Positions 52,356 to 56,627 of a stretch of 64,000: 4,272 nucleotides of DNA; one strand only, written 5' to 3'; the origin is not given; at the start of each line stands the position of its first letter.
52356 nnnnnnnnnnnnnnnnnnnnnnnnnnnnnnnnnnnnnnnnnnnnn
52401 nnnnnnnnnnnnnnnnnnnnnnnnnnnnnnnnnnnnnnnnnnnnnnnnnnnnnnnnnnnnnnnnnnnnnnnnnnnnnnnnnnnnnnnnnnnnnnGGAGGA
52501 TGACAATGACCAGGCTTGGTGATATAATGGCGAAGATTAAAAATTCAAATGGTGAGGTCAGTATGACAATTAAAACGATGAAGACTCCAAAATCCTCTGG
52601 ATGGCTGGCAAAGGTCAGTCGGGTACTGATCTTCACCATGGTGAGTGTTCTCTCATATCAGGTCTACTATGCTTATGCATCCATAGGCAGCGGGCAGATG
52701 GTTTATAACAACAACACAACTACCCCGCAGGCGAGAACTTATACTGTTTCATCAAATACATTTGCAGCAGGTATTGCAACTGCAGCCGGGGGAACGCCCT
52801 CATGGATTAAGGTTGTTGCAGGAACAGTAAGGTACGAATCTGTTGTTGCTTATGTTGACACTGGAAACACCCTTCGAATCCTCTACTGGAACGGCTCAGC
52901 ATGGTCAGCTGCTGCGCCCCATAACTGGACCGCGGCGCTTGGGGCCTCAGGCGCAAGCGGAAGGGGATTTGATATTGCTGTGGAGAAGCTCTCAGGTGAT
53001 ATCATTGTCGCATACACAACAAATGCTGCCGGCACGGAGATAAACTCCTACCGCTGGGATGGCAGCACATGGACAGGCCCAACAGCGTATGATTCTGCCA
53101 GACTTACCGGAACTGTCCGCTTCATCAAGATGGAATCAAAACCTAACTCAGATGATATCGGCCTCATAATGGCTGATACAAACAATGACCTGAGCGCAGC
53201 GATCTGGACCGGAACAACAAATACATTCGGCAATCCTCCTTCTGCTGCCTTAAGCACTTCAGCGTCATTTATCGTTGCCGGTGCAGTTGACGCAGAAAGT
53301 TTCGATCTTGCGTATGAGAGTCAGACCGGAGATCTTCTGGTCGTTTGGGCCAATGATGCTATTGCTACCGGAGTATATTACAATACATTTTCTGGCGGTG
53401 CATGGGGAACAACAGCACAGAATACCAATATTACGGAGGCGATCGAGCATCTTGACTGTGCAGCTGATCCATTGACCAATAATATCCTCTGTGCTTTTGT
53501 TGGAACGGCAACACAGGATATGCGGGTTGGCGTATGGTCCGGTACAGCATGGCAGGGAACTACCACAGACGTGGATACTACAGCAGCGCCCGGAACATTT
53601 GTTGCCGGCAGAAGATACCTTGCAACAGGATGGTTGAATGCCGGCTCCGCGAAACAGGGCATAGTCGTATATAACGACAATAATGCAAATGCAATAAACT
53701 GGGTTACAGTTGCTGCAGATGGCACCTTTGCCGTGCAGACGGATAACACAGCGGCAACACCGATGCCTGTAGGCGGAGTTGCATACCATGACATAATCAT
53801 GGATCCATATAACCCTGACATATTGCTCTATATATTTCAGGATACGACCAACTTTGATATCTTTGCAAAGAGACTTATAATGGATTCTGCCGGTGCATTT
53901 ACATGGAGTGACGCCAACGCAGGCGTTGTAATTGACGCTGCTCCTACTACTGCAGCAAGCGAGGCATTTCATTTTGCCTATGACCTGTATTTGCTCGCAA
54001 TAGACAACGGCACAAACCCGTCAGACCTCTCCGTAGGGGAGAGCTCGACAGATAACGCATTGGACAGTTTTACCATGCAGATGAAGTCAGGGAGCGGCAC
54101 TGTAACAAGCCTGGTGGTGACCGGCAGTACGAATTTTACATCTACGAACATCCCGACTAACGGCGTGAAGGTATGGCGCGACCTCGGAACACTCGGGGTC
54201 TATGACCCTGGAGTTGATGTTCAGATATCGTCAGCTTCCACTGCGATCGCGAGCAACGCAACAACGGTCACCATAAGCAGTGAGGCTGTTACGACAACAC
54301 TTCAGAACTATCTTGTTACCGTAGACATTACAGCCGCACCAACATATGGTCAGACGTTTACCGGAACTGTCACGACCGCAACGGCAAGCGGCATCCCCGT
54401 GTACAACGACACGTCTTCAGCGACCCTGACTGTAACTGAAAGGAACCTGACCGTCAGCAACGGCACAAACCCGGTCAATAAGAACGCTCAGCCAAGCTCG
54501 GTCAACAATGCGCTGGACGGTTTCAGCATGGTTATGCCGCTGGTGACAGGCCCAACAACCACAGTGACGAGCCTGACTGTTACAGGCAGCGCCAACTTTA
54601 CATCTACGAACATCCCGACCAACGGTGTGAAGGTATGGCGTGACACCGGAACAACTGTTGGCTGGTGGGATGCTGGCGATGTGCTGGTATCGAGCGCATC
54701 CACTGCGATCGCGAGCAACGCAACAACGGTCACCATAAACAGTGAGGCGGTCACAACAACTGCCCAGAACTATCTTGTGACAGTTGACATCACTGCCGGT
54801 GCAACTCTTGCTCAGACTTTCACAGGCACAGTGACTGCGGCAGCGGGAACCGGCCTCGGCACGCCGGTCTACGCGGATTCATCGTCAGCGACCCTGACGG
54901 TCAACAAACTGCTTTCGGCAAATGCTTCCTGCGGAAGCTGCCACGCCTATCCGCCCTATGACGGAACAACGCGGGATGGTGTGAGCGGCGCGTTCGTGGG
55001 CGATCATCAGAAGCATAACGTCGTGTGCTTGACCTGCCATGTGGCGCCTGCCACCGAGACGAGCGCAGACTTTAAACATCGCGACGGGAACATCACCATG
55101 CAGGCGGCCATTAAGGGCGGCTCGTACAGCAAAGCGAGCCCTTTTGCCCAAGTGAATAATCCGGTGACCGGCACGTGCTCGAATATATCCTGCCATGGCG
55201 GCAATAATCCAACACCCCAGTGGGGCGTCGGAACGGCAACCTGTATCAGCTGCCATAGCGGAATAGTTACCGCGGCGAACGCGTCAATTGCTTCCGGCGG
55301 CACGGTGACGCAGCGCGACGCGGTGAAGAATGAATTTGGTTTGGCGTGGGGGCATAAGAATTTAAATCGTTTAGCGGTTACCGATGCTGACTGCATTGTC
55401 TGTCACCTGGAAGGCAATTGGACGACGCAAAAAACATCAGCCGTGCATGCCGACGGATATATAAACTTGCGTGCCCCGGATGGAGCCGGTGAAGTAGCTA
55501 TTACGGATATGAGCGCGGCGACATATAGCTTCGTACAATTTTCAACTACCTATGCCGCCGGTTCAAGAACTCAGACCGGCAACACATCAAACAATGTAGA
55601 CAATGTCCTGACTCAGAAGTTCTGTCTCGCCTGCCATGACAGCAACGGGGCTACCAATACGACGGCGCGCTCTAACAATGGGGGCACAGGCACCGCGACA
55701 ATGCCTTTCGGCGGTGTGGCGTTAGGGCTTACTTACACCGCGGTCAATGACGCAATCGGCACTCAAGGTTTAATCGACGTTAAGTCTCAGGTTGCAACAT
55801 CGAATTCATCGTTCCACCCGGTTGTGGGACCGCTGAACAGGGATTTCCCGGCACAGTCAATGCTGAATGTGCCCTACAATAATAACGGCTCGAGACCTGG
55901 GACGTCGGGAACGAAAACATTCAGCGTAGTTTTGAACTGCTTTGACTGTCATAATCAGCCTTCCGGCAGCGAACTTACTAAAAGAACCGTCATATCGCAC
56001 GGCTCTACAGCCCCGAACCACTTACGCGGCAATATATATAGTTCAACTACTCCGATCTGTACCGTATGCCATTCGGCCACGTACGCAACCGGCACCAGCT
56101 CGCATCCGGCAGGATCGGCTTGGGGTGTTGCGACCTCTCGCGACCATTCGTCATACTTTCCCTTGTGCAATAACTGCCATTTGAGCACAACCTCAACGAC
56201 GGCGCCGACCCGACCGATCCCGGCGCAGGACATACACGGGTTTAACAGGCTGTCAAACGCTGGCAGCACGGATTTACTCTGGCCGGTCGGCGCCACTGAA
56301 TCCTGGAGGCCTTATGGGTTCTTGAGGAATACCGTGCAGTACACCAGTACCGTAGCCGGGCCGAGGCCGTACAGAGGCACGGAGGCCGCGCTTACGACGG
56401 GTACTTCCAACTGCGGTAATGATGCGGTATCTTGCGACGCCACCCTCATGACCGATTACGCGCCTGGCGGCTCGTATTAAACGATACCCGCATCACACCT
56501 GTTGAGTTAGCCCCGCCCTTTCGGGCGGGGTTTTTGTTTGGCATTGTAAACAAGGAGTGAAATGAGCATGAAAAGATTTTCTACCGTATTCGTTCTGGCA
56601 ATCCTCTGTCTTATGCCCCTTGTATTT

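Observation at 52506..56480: Mega-cytochrome with a novel domain order: TM anchor – W-G-x-x-W beta-propeller-like repeats – duplicated 120-aa T/S-rich module – C-terminal 9-haem domain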

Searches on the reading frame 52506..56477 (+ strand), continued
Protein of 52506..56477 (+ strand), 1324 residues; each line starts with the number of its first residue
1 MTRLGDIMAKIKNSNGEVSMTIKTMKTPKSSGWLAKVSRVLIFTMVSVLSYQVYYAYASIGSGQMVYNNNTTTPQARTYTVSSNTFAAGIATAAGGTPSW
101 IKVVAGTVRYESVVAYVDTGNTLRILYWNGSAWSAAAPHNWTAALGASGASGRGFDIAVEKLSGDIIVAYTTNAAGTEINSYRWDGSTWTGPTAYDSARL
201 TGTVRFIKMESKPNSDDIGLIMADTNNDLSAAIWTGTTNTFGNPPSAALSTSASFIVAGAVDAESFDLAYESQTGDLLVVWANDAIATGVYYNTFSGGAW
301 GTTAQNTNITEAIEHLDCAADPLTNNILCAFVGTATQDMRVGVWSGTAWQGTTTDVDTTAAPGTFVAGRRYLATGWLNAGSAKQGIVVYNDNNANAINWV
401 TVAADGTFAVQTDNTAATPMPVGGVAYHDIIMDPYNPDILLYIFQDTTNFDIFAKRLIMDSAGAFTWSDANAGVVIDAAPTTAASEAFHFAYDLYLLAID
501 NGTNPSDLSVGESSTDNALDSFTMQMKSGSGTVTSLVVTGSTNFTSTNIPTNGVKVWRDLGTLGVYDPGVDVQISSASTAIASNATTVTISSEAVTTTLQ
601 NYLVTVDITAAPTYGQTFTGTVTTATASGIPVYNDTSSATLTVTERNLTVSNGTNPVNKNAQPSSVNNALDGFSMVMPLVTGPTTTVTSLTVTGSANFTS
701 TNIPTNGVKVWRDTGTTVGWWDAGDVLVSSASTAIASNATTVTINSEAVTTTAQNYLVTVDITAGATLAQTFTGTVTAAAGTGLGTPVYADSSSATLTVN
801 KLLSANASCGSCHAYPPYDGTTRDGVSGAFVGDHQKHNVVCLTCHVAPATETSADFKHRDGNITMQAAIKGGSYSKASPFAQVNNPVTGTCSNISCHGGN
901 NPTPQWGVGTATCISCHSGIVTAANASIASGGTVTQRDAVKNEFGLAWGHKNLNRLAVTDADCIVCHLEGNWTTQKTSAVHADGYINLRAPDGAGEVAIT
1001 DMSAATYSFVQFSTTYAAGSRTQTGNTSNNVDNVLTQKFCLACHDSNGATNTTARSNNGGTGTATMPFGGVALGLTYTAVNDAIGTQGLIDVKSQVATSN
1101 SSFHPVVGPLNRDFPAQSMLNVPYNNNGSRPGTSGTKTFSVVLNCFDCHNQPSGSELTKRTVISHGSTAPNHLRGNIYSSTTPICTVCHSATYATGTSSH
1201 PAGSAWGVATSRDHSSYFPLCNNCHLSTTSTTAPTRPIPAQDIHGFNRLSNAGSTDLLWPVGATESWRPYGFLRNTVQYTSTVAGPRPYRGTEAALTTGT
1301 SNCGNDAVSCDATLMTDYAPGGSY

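Call 80: find_encoding_contigs(protein=P0004, flank=10000, max_places=1)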
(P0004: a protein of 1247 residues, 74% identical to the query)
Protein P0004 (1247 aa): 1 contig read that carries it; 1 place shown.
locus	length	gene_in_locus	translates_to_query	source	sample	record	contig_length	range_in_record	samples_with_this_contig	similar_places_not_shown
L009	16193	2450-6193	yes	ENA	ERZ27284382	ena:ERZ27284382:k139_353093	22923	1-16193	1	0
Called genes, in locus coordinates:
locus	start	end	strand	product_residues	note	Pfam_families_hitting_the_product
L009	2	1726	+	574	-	?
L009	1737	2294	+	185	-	-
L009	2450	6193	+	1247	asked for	PF14522:Cytochrome_C7 (faint), PF14537:Cytochrom_c3_2 (faint)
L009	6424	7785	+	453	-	PF26549:Tricorn_N (faint), PF07676:PD40 (faint)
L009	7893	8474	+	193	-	-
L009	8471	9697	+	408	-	PF13231:PMT_2, PF02366:PMT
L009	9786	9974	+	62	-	-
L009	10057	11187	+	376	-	PF05140:ResB (faint)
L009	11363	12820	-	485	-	PF02310:B12-binding, PF04055:Radical_SAM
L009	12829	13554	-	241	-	PF00535:Glycos_transf_2, PF13641:Glyco_tranf_2_3 (weak)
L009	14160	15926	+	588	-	PF14522:Cytochrome_C7 (faint), PF14537:Cytochrom_c3_2 (faint)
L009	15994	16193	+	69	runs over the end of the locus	-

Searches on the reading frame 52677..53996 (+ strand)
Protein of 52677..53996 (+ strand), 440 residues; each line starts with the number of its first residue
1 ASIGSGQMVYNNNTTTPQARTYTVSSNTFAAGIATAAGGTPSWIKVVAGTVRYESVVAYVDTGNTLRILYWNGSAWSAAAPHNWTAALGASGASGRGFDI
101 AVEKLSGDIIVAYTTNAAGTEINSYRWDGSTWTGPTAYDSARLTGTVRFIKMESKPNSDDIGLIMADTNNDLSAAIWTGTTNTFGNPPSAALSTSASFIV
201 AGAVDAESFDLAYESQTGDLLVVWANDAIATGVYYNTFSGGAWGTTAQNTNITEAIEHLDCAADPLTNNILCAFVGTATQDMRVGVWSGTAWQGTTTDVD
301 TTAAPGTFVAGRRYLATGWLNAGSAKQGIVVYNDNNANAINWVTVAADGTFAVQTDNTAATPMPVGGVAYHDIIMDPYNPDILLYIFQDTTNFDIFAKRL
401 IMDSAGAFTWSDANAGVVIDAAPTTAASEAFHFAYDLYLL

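Call 17: find_homologous_proteins(query=window:52677-53996:+, max_evalue=0.001)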
Query window:52677-53996:+ (440 aa): 31 proteins with E <= 0.001 among 8000 candidates.
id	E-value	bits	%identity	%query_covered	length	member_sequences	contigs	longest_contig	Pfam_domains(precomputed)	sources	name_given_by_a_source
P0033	1.4e-64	237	37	98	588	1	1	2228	-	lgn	-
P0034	7.6e-61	225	34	97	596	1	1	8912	PF07963.18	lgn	-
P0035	1.2e-60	224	36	98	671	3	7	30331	-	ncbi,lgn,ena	-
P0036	4.5e-60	222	37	99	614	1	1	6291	-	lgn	-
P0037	2.6e-58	216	35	95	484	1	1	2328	-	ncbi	-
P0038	1.9e-57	213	33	99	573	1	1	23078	-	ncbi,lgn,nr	ncbi:hypothetical protein KBC54_03065 [Patescibacteria group bacterium]|nr:hypothetical protein [Pat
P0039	1.4e-56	210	34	98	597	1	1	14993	PF07963.18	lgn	-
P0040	1.8e-56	210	35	97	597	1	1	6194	-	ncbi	-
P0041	4.3e-56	209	37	94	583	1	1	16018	-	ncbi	-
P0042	7.2e-56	208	35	98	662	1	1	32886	-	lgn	-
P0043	2.4e-55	206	35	98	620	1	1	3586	-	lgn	-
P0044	5.7e-55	205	35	98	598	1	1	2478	-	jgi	-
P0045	6.6e-55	205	34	99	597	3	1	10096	PF07963.18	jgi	-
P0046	4.4e-53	199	34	98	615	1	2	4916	-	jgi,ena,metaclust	metaclust:\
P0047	5.2e-52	195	33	98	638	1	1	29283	-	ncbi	-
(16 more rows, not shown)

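Call 24: search_protein_representatives(protein=window:52677-53996:+)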
Query: 440 residues. Proteins with E-value up to 0.001 (for the whole library): 1039; up to 1e-10: 728; up to 1e-30: 190. The best 150 are listed.
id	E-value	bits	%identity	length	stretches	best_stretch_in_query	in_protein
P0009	9.8e-214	726.6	75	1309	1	2-438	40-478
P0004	2.8e-206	702.0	74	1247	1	2-436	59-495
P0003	2.7e-205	698.8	75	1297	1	2-438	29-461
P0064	1.3e-182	624.1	28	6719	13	32-356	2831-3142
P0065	6.7e-171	585.4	29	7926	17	14-356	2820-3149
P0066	2.8e-101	356.1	38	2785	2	4-438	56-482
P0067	5.2e-101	355.2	37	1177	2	13-415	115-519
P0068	1.2e-96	340.8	38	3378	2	14-438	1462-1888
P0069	3.9e-86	306.2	33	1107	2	4-436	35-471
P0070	1.0e-74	268.6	41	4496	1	3-437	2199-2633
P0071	9.0e-74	265.4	29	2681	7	12-391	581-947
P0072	9.9e-73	262.0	77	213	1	1-158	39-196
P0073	1.4e-72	261.5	42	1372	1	3-439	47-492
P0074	4.2e-69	250.1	42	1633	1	4-435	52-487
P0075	2.4e-66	241.0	44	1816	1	4-419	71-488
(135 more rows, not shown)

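Call 33: predict_structure(alignment_id=A1)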
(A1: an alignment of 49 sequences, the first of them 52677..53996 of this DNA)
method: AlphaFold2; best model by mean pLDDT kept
length: 440 residues; sequences in the alignment: 49
mean_pLDDT: 90.5   pTM: 0.92
mean pLDDT of the five models: 90.5, 90.0, 89.7, 89.2, 88.6
residues with pLDDT >= 90: 313; 70-90: 99; 50-70: 22; < 50: 6
segments of 3 or more residues with pLDDT < 50: 201-204
pLDDT, mean of each block of 10 residues (from residue 1): 81 93 94 93 94 94 93 87 84 76 97 87 94 93 91 97 94 94 95 82 69 98 92 96 96 91 98 92 97 93 86 93 97 89 97 85 83 95 94 91 97 87 67 88
secondary structure, 60 per line:
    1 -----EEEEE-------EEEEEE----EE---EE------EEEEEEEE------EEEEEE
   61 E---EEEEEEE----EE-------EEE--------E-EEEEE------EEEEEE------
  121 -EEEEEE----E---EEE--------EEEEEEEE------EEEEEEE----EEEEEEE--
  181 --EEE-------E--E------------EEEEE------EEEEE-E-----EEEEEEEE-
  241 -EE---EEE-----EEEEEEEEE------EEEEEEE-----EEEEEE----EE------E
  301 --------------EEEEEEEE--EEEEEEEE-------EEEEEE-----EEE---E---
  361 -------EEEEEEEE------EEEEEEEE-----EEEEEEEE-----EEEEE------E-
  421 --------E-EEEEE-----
elements in order: E6-10 E18-23 E41-48 E55-61 E65-71 E85-87 E98-102 E109-114 E122-127 E136-138 E147-154 E161-167 E172-178 E183-185 E209-213 E220-224 E232-239 E247-249 E255-263 E270-276 E282-287 E315-322 E325-332 E340-345 E351-353 E368-375 E382-389 E395-402 E408-412 E431-435

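Call 49: search_protein_families(library=pfam, proteins=[window:52677-53996:+], max_evalue=10)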
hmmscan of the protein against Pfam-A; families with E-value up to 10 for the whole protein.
window:52677-53996:+ (440 aa): 0 families

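Call 69: search_solved_structures(query=A1, max_evalue=1)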
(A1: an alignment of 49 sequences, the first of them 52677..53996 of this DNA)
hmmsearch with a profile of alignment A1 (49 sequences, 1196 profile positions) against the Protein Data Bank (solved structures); distinct sequences matched with E-value up to 1: 40.
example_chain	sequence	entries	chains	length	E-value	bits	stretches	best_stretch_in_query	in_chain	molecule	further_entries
8bcx_A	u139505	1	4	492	0.00084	20.6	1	720-847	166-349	Nitrite reductase (cytochrome; ammonia-forming)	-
4wjy_A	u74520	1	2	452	0.0016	19.6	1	719-788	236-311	Cytochrome c-552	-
2rf7_A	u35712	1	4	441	0.0018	19.5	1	719-788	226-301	Cytochrome c-552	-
1gu6_A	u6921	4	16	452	0.002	19.3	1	700-788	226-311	CYTOCHROME C552 | Cytochrome c-552 | Cytochrome c nitrite reductase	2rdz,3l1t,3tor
5ze8_A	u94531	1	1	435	0.0034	18.5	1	1075-1144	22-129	cytochrome c552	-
2zo5_A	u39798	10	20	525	0.0055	17.9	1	1088-1152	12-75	Eight-heme nitrite reductase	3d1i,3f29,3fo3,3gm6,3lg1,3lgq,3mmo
2ot4_A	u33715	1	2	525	0.0055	17.9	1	1088-1152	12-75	Eight-heme nitrite reductase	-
3uu9_A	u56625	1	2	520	0.0061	17.7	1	1088-1152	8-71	Eight-heme nitrite reductase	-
3rkh_A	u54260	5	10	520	0.0061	17.7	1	1088-1152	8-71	Eight-heme nitrite reductase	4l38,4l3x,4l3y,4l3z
3owm_A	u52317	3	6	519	0.0063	17.7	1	1088-1152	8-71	Eight-heme nitrite reductase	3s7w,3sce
4q0t_A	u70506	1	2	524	0.0065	17.6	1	1088-1152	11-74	Eight-heme nitrite reductase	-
4q4u_A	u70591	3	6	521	0.007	17.5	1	1088-1152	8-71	Eight-heme nitrite reductase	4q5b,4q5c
3ubr_A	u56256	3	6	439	0.016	16.3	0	727-1124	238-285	Cytochrome c-552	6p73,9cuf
2j7a_C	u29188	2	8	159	0.023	15.8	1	711-850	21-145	CYTOCHROME C QUINOL DEHYDROGENASE NRFH | NAPC/NIRT CYTOCHROME C FAMILY PROTEIN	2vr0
1oah_A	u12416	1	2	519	0.037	15.1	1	723-776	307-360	CYTOCHROME C NITRITE REDUCTASE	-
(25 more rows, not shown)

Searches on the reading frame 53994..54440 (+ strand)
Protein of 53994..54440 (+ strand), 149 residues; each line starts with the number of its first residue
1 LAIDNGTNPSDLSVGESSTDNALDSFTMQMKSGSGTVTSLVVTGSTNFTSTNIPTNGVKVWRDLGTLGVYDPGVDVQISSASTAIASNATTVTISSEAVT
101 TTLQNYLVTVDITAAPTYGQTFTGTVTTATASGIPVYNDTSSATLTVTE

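Call 49: search_protein_families(library=pfam, proteins=[window:53994-54440:+], max_evalue=10)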
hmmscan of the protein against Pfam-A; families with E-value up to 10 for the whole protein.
window:53994-54440:+ (149 aa): 1 family
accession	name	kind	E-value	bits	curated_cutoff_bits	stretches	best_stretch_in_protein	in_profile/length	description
PF13692.12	Glyco_trans_1_4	-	0.1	13.3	27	1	99-136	67-103/142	Glycosyl transferases group 1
